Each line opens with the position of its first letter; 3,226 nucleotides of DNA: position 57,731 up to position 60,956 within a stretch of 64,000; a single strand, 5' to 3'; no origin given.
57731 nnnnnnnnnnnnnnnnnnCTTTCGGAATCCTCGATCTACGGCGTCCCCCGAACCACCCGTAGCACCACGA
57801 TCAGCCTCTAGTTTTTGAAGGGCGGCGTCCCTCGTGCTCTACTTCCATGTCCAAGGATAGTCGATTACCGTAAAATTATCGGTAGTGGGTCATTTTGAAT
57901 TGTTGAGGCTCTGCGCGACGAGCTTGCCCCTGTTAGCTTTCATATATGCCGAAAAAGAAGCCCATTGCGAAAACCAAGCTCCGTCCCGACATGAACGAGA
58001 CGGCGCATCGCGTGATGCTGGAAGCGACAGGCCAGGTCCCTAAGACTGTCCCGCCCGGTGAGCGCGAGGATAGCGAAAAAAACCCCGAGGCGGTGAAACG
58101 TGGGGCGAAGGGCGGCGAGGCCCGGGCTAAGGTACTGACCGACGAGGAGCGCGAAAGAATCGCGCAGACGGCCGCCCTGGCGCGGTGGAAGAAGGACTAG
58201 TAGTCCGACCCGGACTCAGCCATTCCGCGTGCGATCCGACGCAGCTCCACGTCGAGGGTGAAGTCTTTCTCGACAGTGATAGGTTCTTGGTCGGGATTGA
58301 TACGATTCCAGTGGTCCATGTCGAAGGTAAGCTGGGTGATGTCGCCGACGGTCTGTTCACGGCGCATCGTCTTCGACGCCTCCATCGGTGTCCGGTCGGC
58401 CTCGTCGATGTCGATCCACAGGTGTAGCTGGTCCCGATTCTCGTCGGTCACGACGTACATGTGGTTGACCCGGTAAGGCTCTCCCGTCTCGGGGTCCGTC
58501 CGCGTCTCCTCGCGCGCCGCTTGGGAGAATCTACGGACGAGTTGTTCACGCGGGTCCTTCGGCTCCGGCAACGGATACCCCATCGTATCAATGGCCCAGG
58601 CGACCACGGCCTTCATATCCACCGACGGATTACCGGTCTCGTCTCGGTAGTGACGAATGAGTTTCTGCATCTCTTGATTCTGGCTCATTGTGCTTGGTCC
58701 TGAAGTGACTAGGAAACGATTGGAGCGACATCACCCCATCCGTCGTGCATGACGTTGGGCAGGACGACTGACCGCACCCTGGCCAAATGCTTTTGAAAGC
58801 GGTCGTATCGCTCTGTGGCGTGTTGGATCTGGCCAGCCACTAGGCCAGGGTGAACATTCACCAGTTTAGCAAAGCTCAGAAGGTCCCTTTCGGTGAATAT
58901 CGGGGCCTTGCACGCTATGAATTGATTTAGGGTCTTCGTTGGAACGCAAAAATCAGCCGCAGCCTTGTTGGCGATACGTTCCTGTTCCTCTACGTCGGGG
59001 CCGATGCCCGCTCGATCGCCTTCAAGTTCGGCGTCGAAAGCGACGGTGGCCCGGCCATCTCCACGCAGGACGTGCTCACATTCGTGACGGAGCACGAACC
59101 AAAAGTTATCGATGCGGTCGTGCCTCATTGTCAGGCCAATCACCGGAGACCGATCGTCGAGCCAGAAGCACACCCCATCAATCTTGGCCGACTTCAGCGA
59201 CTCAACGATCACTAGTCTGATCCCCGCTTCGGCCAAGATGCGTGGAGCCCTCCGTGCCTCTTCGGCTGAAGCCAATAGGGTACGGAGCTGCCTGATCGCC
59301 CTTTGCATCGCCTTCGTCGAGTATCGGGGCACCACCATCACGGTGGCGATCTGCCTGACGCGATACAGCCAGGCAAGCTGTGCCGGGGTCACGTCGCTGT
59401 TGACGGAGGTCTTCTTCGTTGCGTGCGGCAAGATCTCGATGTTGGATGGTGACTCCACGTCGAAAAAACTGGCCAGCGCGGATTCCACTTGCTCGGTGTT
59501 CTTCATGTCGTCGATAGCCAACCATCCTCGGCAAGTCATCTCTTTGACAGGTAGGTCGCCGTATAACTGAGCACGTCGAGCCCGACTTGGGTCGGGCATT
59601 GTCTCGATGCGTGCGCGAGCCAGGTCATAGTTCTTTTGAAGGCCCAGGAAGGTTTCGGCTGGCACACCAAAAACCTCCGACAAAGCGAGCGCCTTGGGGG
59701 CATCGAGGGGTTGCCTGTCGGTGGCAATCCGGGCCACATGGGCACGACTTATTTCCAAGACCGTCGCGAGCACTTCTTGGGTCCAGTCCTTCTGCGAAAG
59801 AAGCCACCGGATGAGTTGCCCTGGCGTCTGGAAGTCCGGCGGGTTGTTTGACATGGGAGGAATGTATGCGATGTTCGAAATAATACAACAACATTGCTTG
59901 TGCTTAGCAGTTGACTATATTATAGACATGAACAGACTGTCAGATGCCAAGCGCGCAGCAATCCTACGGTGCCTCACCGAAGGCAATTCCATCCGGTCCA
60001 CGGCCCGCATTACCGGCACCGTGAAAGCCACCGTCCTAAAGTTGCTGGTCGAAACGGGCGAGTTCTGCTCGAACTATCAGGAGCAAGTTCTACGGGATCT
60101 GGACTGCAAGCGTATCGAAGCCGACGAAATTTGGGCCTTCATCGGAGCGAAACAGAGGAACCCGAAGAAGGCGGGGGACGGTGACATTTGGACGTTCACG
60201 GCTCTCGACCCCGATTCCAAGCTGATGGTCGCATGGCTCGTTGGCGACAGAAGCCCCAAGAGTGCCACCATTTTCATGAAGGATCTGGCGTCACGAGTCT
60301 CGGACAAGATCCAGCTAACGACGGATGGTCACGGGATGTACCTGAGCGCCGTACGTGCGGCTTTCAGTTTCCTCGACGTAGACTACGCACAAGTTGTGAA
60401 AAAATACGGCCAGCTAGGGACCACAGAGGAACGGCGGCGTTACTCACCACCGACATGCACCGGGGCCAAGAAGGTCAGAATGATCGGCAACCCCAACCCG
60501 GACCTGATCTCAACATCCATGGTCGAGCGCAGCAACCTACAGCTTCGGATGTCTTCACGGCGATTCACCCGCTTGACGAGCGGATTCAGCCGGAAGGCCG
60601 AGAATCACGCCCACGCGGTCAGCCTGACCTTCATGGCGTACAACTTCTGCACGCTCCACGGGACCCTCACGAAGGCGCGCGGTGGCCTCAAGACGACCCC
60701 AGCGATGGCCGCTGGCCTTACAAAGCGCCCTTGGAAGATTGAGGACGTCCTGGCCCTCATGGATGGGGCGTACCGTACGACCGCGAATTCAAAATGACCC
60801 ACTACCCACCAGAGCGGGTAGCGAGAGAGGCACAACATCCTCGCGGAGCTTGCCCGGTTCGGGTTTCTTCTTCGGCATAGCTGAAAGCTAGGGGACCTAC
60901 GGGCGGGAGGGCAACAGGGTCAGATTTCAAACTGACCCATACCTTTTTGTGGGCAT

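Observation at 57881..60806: IS1-family transposon (perfect 21-bp IRs) carrying three passenger genes, without a target duplication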

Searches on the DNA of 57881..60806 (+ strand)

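Call 13: search_dna_similar(query=window:57881-60806:+, collection=plasmids, mode=near)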
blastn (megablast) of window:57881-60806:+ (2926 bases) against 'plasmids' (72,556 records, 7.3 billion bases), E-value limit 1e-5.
No match.

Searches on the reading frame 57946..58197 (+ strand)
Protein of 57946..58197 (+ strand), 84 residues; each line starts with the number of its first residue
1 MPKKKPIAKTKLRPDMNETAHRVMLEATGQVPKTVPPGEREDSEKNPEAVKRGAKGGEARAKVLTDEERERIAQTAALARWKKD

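Call 7: search_protein_families(library=pfam, proteins=[window:57946-58197:+], max_evalue=0.01)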
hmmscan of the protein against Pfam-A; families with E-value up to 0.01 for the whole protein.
window:57946-58197:+ (84 aa): 0 families

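Call 8: search_protein_families(library=ncbifam, proteins=[window:57946-58197:+], max_evalue=0.01)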
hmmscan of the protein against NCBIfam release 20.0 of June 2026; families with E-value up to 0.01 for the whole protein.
window:57946-58197:+ (84 aa): 0 families

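Call 52: search_protein_families(library=padloc, proteins=[window:57946-58197:+], max_evalue=0.01)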
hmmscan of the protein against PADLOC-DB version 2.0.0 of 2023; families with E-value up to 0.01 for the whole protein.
window:57946-58197:+ (84 aa): 0 families

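Call 53: search_protein_families(library=phrogs, proteins=[window:57946-58197:+], max_evalue=0.01)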
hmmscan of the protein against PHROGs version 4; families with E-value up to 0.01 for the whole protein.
window:57946-58197:+ (84 aa): 1 family
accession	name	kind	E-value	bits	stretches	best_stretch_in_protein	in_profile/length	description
phrog_2384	-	unknown function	0.00016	22.1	1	50-83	5-38/338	-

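Call 86: search_solved_structures(query=A7, max_evalue=5)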
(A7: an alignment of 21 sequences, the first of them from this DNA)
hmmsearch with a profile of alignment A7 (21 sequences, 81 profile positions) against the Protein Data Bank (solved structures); distinct sequences matched with E-value up to 5: 1.
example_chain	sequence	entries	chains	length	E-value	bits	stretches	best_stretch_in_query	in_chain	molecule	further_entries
8gqy_A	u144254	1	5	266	1.2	13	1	5-45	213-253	Motility protein A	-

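Call 87: search_protein_families(library=pfam, alignment_id=A7, max_evalue=1)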
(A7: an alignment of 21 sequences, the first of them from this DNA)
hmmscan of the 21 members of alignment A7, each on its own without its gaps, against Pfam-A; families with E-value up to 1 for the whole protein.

A. member 1, seq(84 aa): 0 families

B. families by the number of members that match (of 21 scanned): 5 families
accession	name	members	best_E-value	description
PF00477.22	LEA_5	1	0.012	Small hydrophilic plant seed protein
PF17676.7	Peptidase_S66C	1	0.023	LD-carboxypeptidase C-terminal domain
PF20607.3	DUF6800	1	0.042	Family of unknown function (DUF6800)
PF15811.11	SVIP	1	0.053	Small VCP/p97-interacting protein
PF14204.11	Ribosomal_L18_c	1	0.075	Ribosomal L18 C-terminal region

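Call 98: search_protein_representatives(protein=window:57946-58197:+)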
Query: 84 residues. Proteins with E-value up to 0.001 (for the whole library): 403; up to 1e-10: 24; up to 1e-30: 0. The best 150 are listed.
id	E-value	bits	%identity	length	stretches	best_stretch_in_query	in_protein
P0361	5.6e-23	97.2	65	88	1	6-83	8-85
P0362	2.3e-19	85.7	61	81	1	9-83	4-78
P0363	1.3e-16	77.0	67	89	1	1-83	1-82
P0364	7.5e-16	74.6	56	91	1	4-83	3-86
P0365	3.4e-15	72.5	69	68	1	9-62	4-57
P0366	3.7e-15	72.3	68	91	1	1-63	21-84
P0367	9.4e-15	71.1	71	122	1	9-60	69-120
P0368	1.3e-14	70.6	67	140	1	8-59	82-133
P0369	2.7e-14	69.6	68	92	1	1-81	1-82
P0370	2.2e-13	66.7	66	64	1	8-60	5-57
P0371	3.4e-13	66.1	57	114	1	8-82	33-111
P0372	5.6e-13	65.4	71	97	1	9-59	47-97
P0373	1.6e-12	64.0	55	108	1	9-83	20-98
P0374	2.2e-12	63.5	50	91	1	6-83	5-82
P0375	2.3e-12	63.5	51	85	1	3-83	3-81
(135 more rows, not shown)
